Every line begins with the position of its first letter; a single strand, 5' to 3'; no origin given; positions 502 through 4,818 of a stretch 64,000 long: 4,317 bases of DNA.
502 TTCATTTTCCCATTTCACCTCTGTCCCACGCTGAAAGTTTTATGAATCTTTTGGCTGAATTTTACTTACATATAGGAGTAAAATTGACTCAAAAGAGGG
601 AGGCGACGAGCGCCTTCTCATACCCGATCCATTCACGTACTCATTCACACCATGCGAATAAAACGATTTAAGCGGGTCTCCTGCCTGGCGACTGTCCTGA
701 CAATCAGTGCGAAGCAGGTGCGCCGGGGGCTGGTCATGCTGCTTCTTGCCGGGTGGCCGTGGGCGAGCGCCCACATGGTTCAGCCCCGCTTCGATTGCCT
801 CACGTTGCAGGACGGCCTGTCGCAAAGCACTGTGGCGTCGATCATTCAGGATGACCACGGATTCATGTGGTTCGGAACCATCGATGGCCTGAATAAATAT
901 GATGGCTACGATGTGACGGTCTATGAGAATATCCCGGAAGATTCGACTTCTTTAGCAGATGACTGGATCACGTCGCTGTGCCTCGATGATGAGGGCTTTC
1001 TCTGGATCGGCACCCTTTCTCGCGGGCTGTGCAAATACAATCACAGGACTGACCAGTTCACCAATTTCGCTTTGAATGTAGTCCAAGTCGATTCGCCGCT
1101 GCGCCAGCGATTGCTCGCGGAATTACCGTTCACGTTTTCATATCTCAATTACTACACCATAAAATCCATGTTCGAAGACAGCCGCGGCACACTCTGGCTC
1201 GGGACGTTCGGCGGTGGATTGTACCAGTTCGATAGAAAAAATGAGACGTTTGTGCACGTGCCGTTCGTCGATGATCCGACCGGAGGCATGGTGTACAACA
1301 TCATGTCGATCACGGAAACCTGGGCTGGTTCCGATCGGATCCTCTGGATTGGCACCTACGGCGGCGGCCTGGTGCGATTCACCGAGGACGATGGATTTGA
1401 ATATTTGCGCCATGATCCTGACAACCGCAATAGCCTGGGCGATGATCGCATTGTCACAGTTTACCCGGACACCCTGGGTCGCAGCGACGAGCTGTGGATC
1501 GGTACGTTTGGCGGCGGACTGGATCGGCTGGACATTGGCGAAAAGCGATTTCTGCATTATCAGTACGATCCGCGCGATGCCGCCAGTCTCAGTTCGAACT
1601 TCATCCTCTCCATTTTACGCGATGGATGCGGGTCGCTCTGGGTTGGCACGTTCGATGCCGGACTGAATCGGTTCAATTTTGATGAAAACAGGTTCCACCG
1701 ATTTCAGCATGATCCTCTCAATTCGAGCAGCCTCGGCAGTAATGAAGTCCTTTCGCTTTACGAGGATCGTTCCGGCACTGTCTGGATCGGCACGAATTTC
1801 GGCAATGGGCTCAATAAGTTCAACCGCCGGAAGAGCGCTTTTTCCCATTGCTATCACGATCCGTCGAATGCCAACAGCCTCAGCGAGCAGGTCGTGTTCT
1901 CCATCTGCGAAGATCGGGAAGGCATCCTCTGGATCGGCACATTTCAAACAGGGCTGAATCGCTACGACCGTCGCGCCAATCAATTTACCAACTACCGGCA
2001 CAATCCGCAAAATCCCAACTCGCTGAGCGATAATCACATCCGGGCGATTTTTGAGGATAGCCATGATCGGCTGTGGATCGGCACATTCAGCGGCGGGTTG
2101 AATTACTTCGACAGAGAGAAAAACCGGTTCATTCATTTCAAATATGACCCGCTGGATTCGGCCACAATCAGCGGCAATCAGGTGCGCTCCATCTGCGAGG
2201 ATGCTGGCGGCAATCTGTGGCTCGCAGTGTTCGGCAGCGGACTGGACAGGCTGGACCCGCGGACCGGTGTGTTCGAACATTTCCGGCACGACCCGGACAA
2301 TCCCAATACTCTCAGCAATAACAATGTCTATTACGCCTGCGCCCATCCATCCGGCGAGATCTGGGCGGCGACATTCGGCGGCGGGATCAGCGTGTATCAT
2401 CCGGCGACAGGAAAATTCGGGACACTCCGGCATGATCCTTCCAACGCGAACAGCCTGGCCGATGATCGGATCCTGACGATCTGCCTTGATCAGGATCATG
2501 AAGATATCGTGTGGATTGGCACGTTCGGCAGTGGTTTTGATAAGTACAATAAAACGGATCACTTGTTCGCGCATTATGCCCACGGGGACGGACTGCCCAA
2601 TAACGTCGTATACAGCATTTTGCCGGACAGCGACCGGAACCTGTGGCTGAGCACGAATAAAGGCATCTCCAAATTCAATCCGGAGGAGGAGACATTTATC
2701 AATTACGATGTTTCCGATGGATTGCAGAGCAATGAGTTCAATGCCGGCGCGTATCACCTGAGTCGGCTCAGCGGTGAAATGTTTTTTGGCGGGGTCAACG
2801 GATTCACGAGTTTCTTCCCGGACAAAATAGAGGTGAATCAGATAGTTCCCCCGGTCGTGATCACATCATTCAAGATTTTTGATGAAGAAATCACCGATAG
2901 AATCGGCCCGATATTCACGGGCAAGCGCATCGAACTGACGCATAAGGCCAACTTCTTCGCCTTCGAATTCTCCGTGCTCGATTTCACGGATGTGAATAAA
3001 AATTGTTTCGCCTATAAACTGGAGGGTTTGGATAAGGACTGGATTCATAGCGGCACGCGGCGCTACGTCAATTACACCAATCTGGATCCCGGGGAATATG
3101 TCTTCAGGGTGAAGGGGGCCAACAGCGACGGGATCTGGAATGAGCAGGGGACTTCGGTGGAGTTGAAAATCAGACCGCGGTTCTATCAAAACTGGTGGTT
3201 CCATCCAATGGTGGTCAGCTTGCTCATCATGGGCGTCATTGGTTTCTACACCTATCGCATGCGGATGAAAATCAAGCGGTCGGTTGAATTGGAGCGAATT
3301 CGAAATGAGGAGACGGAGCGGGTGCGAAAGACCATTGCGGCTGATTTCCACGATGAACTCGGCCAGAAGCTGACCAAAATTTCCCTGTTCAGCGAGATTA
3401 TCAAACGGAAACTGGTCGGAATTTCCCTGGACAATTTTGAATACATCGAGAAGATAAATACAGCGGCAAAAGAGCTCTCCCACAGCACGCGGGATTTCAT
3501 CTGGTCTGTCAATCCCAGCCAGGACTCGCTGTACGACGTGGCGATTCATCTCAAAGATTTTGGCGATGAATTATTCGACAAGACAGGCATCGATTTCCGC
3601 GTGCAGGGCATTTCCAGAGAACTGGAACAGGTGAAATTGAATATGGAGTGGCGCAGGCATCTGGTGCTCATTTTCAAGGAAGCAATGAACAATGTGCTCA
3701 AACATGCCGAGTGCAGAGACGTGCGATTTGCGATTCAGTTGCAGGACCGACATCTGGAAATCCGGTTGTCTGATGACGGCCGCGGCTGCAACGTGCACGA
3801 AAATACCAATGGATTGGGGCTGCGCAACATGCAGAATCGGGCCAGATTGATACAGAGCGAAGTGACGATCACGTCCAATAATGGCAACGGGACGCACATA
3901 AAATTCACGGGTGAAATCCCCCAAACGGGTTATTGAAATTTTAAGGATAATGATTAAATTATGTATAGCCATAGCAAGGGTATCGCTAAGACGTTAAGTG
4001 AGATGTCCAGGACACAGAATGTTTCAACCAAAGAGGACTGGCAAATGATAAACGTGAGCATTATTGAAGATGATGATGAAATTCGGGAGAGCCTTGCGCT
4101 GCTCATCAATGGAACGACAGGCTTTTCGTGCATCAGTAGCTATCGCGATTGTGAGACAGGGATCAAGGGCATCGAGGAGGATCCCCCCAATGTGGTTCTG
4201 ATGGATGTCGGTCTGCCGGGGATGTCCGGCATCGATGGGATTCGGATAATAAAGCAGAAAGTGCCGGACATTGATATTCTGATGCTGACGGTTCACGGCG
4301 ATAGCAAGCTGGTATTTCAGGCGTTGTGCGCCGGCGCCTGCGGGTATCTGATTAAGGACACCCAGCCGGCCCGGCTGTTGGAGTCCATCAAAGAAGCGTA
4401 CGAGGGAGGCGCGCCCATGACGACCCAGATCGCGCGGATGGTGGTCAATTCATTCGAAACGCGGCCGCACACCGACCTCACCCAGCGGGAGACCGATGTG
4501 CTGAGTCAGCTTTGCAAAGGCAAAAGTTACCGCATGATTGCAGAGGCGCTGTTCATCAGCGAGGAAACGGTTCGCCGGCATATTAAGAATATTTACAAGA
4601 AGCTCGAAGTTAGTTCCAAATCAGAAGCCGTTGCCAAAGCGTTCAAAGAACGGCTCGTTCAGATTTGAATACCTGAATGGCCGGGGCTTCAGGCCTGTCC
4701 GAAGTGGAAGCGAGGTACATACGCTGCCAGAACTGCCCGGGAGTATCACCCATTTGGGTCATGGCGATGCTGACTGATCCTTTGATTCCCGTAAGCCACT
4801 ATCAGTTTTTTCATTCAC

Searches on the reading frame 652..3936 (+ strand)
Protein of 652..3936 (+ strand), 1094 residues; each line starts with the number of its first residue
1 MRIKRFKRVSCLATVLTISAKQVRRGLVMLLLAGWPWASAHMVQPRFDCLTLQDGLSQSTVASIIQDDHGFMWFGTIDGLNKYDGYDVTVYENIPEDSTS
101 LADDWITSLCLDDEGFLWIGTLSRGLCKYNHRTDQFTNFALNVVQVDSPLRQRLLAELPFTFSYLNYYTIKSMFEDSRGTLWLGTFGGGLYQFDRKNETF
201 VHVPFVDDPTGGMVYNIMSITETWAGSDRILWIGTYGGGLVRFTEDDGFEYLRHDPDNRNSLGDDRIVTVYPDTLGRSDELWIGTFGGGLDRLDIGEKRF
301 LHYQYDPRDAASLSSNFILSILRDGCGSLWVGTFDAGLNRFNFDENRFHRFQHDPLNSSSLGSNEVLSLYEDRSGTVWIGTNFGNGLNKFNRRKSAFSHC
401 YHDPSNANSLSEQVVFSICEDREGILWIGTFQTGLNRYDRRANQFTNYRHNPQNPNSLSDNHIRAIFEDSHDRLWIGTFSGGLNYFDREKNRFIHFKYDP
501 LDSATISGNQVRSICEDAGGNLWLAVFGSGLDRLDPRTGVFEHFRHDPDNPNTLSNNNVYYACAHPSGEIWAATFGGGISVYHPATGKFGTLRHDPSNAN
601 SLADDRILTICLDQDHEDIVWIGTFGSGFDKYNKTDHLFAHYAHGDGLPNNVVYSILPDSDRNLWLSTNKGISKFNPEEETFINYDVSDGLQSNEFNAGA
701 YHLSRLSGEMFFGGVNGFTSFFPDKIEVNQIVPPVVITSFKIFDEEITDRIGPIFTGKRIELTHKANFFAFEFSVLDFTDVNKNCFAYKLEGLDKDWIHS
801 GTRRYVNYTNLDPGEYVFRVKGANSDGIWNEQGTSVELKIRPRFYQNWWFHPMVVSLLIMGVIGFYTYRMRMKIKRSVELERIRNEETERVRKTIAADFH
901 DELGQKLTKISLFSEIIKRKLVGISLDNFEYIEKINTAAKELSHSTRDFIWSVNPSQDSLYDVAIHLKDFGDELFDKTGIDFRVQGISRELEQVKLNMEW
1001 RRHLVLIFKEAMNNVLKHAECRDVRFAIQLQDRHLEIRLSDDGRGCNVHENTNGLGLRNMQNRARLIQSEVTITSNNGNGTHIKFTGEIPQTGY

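Call 41: search_protein_families(library=ncbifam, proteins=[window:652-3936:+], max_evalue=0.00001)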
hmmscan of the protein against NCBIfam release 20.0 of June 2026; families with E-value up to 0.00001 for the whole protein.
window:652-3936:+ (1094 aa): 7 families
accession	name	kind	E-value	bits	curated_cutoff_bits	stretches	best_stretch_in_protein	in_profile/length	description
NF052228.1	T9SS_PorZ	equivalog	1.5e-29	103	260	2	401-580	470-658/757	type IX secretion system anionic LPS delivery protein PorZ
NF008649.0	PRK11644.1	equivalog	1.8e-23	83.1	408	1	870-1083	282-492/499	signal transduction histidine-protein kinase/phosphatase UhpB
NF052443.1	SensHisKinMctS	equivalog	3.6e-18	65.2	700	1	882-1084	243-443/457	two-component system sensor histidine kinase MctS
NF008184.0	PRK10935.1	equivalog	8.6e-16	57.7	553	1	892-1086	364-556/565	nitrate/nitrite two-component system sensor histidine kinase NarQ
NF007896.0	PRK10600.1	equivalog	1.2e-10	40.7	578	1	1002-1085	497-581/598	nitrate/nitrite two-component system sensor histidine kinase NarX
NF052531.1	Strep_LiaS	equivalog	1.5e-10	40.9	450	1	884-1084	123-322/328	envelope stress sensor histidine kinase LiaS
NF047786.1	his_kin_MadS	equivalog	1.3e-07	31.1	500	1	887-1046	226-380/434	MadS family sensor histidine kinase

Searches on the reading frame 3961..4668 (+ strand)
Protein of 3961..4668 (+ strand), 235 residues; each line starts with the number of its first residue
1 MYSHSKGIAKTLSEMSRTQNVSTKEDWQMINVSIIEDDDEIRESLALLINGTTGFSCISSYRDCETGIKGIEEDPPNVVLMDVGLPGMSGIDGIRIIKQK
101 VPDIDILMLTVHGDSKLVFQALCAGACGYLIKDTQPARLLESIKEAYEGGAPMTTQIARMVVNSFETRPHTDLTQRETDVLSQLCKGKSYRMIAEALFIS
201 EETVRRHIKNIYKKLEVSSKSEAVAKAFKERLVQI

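Call 72: search_protein_families(library=pfam, proteins=[window:3961-4668:+], max_evalue=0.001)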
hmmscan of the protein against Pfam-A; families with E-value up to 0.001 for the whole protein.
window:3961-4668:+ (235 aa): 3 families
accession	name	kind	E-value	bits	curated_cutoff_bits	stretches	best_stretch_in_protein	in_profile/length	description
PF00072.30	Response_reg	-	1.2e-22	80.6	30.2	1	32-143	1-110/111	Response regulator receiver domain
PF00196.25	GerE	-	1.3e-18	66.8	23.5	1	173-226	3-56/57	Bacterial regulatory proteins, luxR family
PF04545.22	Sigma70_r4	-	0.00018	21.4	24.1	1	173-215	5-48/50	Sigma-70, region 4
